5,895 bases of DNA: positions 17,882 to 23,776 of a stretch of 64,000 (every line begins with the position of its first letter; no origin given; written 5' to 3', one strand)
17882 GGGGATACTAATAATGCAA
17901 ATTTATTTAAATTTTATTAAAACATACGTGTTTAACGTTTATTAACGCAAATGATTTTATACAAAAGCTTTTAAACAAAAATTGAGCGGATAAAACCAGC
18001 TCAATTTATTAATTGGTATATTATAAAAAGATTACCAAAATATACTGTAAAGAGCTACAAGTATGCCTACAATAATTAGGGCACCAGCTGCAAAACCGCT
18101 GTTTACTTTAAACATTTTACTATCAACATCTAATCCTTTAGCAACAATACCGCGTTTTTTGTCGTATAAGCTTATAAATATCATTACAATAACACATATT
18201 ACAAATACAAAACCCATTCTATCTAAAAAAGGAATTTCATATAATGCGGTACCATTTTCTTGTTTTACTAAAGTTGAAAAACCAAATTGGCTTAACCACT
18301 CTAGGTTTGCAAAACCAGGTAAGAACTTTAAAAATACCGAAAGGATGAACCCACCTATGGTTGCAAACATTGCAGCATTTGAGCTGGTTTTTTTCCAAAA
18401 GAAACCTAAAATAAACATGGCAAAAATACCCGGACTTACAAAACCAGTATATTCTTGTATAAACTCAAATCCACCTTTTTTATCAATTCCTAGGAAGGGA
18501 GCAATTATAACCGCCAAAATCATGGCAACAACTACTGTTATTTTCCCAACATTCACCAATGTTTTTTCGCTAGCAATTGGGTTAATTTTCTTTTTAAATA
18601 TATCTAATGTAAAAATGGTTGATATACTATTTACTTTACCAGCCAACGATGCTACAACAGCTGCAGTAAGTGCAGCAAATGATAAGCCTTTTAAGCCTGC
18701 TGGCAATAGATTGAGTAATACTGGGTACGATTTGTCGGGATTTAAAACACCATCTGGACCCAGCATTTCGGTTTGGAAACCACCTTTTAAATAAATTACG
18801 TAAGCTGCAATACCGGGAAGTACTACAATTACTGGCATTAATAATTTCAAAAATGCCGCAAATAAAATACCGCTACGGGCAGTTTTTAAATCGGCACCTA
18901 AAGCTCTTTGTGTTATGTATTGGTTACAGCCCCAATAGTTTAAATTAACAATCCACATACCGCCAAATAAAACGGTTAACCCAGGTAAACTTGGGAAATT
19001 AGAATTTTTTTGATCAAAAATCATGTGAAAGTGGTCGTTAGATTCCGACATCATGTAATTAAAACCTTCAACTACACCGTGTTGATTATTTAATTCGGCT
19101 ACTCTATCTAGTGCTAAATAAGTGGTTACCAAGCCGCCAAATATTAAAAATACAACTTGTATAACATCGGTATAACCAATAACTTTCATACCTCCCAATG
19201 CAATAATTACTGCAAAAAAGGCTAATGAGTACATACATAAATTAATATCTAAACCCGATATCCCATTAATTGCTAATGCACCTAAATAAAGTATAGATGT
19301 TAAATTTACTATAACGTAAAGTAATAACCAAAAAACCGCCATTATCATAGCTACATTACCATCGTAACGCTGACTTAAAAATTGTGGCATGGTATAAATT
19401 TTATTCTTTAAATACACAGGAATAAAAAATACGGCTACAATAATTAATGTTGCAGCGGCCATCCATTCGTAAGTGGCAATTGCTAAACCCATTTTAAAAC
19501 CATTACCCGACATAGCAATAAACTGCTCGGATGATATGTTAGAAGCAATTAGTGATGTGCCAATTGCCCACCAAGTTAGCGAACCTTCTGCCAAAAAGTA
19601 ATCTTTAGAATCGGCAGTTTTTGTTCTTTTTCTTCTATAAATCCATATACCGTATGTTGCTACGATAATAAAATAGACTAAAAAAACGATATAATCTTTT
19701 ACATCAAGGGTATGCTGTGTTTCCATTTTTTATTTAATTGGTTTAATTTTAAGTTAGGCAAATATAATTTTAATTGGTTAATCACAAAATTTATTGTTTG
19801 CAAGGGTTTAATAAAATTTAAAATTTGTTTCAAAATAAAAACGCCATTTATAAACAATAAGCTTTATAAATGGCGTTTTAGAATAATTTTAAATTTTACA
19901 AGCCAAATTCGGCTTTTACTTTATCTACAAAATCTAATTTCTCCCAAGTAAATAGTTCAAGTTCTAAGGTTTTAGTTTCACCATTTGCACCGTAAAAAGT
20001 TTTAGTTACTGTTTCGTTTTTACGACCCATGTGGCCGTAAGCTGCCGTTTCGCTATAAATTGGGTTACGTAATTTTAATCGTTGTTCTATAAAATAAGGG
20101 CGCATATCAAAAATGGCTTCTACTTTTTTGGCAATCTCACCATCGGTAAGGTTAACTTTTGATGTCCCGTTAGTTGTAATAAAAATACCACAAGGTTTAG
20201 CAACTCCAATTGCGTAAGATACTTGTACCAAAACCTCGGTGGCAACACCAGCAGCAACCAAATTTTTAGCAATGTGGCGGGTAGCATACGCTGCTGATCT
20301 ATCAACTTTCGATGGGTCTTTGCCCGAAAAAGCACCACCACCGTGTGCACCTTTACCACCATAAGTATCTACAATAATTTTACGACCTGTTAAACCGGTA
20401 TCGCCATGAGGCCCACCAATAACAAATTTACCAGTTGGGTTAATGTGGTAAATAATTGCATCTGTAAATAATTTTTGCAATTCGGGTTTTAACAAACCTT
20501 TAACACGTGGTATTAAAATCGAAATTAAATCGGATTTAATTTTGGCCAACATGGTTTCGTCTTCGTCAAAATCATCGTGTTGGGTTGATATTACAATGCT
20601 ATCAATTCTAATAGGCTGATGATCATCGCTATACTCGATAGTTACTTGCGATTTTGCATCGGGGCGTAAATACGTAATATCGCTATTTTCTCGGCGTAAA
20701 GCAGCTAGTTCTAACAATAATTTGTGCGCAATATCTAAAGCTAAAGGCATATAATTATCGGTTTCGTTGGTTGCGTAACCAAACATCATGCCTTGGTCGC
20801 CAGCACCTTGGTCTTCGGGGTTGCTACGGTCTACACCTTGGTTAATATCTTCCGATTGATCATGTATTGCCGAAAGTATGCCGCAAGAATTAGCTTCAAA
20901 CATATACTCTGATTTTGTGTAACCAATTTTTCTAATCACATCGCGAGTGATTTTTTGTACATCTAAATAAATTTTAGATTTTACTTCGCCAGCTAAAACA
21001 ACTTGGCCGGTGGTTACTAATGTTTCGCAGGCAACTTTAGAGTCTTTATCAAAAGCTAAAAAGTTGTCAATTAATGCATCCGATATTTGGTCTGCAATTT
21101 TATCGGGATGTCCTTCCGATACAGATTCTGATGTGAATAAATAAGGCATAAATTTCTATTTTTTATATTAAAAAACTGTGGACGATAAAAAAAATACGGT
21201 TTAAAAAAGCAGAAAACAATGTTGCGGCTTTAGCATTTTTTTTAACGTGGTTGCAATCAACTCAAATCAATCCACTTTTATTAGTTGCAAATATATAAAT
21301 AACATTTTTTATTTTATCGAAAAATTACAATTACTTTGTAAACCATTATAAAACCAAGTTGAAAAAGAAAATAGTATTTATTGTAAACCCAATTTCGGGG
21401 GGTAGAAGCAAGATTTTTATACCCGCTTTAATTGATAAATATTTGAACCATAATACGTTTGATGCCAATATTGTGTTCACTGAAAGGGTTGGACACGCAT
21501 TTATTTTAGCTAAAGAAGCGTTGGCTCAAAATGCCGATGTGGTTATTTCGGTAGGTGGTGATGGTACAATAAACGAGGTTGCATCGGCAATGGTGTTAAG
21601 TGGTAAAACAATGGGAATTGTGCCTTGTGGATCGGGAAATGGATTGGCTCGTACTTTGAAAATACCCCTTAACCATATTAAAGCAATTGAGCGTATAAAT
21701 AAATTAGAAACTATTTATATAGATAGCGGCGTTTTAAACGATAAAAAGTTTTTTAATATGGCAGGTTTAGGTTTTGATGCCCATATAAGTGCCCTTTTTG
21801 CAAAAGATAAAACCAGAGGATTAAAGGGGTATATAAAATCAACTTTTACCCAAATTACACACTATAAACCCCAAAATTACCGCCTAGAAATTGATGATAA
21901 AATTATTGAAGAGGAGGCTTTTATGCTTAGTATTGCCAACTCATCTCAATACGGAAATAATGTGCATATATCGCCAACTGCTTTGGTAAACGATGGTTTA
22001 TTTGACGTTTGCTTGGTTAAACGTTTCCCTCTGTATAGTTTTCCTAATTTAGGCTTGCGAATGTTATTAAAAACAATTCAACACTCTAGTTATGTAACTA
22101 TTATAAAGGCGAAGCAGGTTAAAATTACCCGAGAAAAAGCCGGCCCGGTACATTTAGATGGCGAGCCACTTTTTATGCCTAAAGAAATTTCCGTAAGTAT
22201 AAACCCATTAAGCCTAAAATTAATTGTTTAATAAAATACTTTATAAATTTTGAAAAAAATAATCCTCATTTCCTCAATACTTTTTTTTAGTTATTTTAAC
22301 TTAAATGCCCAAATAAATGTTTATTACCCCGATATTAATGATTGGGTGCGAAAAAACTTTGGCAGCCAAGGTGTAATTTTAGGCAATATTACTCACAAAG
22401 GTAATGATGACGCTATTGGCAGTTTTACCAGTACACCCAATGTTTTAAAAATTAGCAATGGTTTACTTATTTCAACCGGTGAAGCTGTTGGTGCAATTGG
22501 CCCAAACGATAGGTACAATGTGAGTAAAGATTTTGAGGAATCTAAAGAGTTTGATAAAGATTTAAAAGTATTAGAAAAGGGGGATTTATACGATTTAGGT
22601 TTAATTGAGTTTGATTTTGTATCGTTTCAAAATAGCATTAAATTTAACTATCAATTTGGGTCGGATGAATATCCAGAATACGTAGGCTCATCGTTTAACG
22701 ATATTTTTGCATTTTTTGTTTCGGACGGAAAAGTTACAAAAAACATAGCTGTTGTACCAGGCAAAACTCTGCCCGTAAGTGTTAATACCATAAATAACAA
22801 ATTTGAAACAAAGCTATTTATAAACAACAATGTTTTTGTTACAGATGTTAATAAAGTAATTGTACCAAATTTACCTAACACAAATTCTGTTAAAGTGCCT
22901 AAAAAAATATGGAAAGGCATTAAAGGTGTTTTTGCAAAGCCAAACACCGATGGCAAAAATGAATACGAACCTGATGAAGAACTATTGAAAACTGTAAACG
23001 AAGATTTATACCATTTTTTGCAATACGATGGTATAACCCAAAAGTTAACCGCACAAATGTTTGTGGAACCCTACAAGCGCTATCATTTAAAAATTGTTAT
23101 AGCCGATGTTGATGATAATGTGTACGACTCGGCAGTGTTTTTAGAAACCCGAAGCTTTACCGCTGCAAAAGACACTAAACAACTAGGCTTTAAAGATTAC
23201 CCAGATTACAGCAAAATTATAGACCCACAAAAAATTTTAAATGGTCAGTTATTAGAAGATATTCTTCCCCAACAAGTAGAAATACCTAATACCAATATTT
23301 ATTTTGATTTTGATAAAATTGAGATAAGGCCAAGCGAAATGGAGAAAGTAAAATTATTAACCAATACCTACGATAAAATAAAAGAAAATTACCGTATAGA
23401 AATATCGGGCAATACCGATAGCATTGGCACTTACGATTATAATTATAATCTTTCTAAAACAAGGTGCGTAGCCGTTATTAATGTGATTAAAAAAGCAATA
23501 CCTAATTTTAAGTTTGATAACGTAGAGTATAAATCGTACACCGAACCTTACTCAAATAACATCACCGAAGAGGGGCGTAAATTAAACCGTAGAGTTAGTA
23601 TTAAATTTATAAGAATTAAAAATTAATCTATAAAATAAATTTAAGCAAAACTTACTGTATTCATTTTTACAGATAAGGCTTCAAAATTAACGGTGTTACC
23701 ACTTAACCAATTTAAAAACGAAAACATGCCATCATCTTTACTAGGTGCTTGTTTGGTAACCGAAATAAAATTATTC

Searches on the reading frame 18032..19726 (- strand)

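Call 65: search_protein_families(library=pfam, max_evalue=0.00001, proteins=[window:18032-19726:-])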
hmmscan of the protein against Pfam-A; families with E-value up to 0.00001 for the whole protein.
window:18032-19726:- (564 aa): 1 family
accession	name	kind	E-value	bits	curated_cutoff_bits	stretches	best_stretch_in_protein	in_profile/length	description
PF00474.23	SSF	-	6e-56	190.5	22.8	1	43-459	1-406/406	Sodium:solute symporter family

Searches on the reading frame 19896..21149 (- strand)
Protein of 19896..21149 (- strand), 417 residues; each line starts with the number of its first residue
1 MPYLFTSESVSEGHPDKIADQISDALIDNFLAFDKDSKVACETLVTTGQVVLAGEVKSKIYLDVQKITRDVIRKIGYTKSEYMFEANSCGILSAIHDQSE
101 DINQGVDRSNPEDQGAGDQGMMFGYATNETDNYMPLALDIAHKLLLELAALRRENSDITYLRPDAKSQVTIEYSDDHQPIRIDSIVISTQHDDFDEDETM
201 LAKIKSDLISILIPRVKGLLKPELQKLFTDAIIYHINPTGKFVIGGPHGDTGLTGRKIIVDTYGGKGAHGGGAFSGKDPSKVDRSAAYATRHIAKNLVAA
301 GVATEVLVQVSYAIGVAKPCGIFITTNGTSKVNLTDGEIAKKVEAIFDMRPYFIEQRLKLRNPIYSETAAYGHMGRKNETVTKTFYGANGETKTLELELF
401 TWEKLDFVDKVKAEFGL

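Call 65: search_protein_families(library=pfam, max_evalue=0.00001, proteins=[window:19896-21149:-])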
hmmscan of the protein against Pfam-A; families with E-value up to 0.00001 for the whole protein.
window:19896-21149:- (417 aa): 3 families
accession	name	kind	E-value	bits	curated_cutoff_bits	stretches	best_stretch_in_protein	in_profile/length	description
PF02773.21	S-AdoMet_synt_C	-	4.8e-60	201.9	25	1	244-378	1-133/138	S-adenosylmethionine synthetase, C-terminal domain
PF00438.25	S-AdoMet_synt_N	-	8.6e-42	142.1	33.1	1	3-99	2-98/99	S-adenosylmethionine synthetase, N-terminal domain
PF02772.21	S-AdoMet_synt_M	-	3.4e-41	140.6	29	1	113-242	1-120/120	S-adenosylmethionine synthetase, central domain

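Call 80: list_cluster_members(proteins=[window:19896-21149:-, window:12325-13188:+, window:29686-31326:-, window:44878-45339:-])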
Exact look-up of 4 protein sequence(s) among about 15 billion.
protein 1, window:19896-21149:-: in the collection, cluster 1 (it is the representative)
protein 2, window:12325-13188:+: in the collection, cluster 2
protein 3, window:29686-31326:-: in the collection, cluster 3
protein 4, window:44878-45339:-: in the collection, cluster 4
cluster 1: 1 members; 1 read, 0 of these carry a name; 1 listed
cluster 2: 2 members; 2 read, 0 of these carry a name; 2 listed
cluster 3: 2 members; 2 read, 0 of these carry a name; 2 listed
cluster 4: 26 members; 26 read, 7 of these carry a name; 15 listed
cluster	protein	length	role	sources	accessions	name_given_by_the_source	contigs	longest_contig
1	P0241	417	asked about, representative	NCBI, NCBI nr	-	-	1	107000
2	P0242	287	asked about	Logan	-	-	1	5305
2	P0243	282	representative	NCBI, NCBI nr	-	-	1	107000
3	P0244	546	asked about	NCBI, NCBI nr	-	-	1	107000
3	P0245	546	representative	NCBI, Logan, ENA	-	-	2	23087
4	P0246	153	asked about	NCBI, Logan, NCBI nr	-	-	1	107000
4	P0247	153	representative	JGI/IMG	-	MraZ protein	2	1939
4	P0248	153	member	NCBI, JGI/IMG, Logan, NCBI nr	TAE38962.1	MAG: division/cell wall cluster transcriptional repressor MraZ [Sphingobacteriales ... | MraZ protein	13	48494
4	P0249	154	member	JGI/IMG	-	MraZ protein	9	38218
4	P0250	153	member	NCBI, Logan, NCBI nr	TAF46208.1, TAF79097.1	MAG: division/cell wall cluster transcriptional repressor MraZ [Sphingobacteriales ...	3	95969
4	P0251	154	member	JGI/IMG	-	MraZ protein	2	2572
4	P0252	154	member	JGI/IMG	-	MraZ protein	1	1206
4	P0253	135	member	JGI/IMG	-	MraZ protein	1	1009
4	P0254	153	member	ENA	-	-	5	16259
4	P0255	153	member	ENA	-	-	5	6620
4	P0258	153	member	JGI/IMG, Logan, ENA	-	-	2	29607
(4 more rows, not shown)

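Call 81: find_encoding_contigs(protein=P0250, flank=10000, max_places=3)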
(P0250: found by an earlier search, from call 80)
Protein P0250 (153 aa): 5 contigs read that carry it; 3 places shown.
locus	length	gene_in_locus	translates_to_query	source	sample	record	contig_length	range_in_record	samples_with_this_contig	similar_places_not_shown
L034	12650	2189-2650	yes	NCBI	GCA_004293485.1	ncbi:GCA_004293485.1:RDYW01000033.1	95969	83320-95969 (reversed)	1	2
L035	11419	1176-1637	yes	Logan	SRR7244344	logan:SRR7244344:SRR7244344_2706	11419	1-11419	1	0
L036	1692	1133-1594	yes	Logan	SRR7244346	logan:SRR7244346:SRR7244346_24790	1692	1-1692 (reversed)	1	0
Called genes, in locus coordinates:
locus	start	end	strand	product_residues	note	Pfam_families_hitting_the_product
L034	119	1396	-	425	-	PF05496:RuvB_N, PF00158:Sigma54_activat (faint), PF00004:AAA, PF07728:AAA_5 (weak), PF13173:AAA_14 (weak), PF16193:AAA_assoc_2, PF12002:MgsA_C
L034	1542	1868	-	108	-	PF01503:PRA-PH (weak), PF03819:MazG, PF12643:MazG-like (weak)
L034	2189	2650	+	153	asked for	PF02381:MraZ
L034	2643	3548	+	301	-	PF01728:FtsJ (weak), PF01795:Methyltransf_5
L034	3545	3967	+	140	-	PF19579:FtsL_2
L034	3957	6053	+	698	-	PF03717:PBP_dimer, PF00905:Transpeptidase, PF03793:PASTA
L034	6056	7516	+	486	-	PF01225:Mur_ligase, PF08245:Mur_ligase_M, PF02875:Mur_ligase_C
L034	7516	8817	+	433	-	PF10555:MraY_sig1 (weak), PF00953:Glycos_transf_4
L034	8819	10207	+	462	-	PF21377:MurD_N, PF21799:MurD-like_N (weak), PF08245:Mur_ligase_M, PF02875:Mur_ligase_C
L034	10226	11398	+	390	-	PF01098:FTSW_RODA_SPOVE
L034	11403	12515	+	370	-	PF03033:Glyco_transf_28, PF04101:Glyco_tran_28_C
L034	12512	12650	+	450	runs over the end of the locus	PF01225:Mur_ligase, PF08245:Mur_ligase_M, PF02875:Mur_ligase_C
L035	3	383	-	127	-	?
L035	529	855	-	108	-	PF01503:PRA-PH (weak), PF03819:MazG, PF12643:MazG-like (weak)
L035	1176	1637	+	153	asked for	PF02381:MraZ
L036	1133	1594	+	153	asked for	PF02381:MraZ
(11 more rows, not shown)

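Call 82: find_encoding_contigs(protein=P0248, flank=10000, max_places=6)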
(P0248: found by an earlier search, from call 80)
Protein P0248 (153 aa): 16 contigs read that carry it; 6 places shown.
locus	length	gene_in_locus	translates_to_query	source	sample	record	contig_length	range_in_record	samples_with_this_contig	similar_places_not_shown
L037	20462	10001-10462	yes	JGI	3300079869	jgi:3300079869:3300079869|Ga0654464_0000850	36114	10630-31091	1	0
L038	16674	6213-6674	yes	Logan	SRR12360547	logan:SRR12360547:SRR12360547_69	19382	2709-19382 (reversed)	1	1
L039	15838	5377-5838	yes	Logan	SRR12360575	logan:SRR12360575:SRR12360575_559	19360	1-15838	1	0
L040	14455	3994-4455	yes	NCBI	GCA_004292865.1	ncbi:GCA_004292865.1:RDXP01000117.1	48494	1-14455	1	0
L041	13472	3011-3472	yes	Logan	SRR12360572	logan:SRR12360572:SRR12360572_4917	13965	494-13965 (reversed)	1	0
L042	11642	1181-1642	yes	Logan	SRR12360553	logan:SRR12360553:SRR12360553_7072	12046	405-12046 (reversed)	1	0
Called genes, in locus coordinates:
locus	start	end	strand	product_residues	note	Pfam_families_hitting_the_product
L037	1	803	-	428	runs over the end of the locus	PF00144:Beta-lactamase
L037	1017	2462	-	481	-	PF01479:S4, PF00849:PseudoU_synth_2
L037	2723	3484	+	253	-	PF01464:SLT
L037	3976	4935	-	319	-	PF00254:FKBP_C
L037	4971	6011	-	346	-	PF01368:DHH, PF02272:DHHA1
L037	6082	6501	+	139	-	PF00334:NDK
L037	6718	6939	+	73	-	PF10884:DUF2683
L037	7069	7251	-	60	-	-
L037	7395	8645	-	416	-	PF00171:Aldedh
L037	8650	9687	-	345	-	PF00696:AA_kinase, PF01472:PUA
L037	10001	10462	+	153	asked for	PF02381:MraZ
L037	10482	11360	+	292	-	PF01728:FtsJ (faint), PF01795:Methyltransf_5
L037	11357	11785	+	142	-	PF19579:FtsL_2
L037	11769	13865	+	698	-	PF03717:PBP_dimer, PF00905:Transpeptidase, PF03793:PASTA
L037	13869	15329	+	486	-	PF01225:Mur_ligase, PF08245:Mur_ligase_M, PF02875:Mur_ligase_C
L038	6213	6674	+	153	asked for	PF02381:MraZ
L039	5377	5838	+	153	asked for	PF02381:MraZ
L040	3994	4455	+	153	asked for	PF02381:MraZ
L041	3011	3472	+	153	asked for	PF02381:MraZ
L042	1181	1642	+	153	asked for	PF02381:MraZ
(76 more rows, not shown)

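Call 83: find_encoding_contigs(protein=P0258, flank=10000, max_places=4)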
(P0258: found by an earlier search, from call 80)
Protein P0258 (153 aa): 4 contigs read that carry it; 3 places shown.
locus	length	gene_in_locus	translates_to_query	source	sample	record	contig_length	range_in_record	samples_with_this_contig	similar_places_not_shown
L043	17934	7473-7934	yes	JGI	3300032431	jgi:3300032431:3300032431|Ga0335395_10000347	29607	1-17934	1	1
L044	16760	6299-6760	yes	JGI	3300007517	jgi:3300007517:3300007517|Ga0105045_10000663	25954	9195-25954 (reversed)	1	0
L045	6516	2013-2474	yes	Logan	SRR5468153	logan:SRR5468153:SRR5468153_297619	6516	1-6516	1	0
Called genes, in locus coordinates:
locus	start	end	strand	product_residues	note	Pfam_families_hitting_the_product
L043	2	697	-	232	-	?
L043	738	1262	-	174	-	PF00924:MS_channel_2nd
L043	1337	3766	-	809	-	-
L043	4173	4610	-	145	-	PF13673:Acetyltransf_10, PF00583:Acetyltransf_1, PF13508:Acetyltransf_7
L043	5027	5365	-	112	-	PF20026:DUF6434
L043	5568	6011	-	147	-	PF02661:Fic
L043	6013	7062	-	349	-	-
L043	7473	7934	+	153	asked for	PF02381:MraZ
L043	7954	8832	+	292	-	PF01728:FtsJ (faint), PF01795:Methyltransf_5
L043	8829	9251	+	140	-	PF19579:FtsL_2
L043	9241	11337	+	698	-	PF03717:PBP_dimer, PF00905:Transpeptidase, PF03793:PASTA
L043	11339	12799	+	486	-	PF01225:Mur_ligase, PF08245:Mur_ligase_M, PF02875:Mur_ligase_C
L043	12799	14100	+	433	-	PF00953:Glycos_transf_4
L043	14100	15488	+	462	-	PF21377:MurD_N (weak), PF21799:MurD-like_N (weak), PF08245:Mur_ligase_M, PF02875:Mur_ligase_C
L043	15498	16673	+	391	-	PF01098:FTSW_RODA_SPOVE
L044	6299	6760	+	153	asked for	PF02381:MraZ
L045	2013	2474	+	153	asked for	PF02381:MraZ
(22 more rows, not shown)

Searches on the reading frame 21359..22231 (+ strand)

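Call 65: search_protein_families(library=pfam, max_evalue=0.00001, proteins=[window:21359-22231:+])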
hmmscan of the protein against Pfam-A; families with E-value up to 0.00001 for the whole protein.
window:21359-22231:+ (290 aa): 2 families
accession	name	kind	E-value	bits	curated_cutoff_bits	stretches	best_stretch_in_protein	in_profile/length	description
PF00781.29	DAGK_cat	-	1.3e-26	93.1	23.6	1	4-123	1-122/125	Diacylglycerol kinase catalytic domain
PF19279.4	YegS_C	-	8.2e-22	78.1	27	1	137-289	5-157/158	YegS C-terminal NAD kinase beta sandwich-like domain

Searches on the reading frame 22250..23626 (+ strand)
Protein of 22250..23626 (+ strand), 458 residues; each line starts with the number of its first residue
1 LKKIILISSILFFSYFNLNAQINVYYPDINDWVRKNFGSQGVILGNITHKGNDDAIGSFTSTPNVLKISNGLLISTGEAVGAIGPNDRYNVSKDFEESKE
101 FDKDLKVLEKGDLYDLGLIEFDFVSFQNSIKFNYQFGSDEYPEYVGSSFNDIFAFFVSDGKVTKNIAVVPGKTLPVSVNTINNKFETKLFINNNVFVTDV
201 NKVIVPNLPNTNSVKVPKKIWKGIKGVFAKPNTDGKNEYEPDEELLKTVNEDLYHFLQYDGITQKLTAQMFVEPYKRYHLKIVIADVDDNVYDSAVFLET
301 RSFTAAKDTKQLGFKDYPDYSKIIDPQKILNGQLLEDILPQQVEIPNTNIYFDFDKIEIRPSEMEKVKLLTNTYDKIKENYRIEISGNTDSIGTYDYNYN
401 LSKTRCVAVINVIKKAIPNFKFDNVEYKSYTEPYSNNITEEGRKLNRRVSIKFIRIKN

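Call 65: search_protein_families(library=pfam, max_evalue=0.00001, proteins=[window:22250-23626:+])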
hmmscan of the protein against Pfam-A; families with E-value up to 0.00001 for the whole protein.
window:22250-23626:+ (458 aa): 1 family
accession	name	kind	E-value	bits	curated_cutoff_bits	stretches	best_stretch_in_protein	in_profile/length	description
PF00691.25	OmpA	-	2e-08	34.9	27.2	1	351-446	1-97/98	OmpA family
